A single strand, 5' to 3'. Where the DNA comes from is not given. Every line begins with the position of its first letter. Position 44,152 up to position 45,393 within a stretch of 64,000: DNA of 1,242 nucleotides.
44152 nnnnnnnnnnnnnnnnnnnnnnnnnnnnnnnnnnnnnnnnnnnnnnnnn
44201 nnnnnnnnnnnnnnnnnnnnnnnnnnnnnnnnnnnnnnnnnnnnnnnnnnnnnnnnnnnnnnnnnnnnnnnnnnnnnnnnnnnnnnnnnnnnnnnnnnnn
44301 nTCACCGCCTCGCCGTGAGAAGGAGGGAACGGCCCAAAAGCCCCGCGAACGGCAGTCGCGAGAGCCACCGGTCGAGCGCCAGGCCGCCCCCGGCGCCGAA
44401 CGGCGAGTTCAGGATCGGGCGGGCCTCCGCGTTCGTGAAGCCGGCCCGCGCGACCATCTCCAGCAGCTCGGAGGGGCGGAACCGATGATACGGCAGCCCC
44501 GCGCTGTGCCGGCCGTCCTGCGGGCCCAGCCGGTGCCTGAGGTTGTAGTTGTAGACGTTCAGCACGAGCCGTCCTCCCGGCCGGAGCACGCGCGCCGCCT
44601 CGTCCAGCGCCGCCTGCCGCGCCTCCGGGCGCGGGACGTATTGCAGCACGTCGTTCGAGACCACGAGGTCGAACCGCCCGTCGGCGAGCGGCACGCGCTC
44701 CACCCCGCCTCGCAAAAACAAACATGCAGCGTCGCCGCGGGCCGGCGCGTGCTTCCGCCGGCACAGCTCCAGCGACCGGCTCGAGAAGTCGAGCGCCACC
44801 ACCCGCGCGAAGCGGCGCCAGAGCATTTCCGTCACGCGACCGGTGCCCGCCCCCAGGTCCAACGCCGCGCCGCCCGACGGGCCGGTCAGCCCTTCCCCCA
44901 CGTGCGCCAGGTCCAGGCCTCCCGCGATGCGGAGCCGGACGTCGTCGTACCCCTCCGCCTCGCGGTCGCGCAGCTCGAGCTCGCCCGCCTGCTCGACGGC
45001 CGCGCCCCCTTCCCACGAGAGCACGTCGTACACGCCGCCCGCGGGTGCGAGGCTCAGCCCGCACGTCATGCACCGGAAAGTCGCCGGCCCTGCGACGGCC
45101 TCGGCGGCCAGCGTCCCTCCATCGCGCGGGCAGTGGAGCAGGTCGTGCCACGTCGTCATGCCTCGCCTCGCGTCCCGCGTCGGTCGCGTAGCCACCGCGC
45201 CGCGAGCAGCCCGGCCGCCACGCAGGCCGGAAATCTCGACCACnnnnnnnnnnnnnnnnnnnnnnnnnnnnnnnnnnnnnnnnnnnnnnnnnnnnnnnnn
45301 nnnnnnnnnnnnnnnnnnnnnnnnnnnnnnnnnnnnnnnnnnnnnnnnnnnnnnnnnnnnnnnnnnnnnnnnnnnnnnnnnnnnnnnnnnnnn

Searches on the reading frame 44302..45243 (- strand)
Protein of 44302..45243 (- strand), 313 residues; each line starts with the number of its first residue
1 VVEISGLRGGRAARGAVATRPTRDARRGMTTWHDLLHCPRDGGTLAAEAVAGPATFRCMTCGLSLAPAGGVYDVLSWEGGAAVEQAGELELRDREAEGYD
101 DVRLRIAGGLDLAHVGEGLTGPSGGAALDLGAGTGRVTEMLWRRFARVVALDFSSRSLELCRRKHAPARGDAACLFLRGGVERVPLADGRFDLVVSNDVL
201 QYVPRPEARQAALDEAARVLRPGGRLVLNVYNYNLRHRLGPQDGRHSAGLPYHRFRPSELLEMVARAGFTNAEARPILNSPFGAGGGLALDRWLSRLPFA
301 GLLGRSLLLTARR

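Call 46: search_protein_families(library=pfam, proteins=[window:44302-45243:-], max_evalue=0.001)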
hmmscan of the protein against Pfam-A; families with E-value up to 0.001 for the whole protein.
window:44302-45243:- (313 aa): 8 families
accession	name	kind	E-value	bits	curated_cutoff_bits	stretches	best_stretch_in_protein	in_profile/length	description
PF08241.18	Methyltransf_11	-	1.2e-23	84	21.2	1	128-228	1-95/95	Methyltransferase domain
PF13649.12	Methyltransf_25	-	2.2e-21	76.8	27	1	128-224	2-97/97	Methyltransferase domain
PF08242.18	Methyltransf_12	-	4.6e-16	59.8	30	1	128-226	1-98/98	Methyltransferase domain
PF13847.12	Methyltransf_31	-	3.3e-15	56.5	27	1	124-232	4-113/145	Methyltransferase domain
PF13489.12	Methyltransf_23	-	2.1e-14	54.1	27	1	121-273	20-163/164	Methyltransferase domain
PF01209.24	Ubie_methyltran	-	1.4e-07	31.6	20.1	1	123-227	47-150/233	ubiE/COQ5 methyltransferase family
PF05175.20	MTS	-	2.3e-07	31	23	1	123-232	31-141/170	Methyltransferase small domain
PF05401.17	NodS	-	0.00041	20.7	24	1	123-230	43-146/201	Nodulation protein S (NodS)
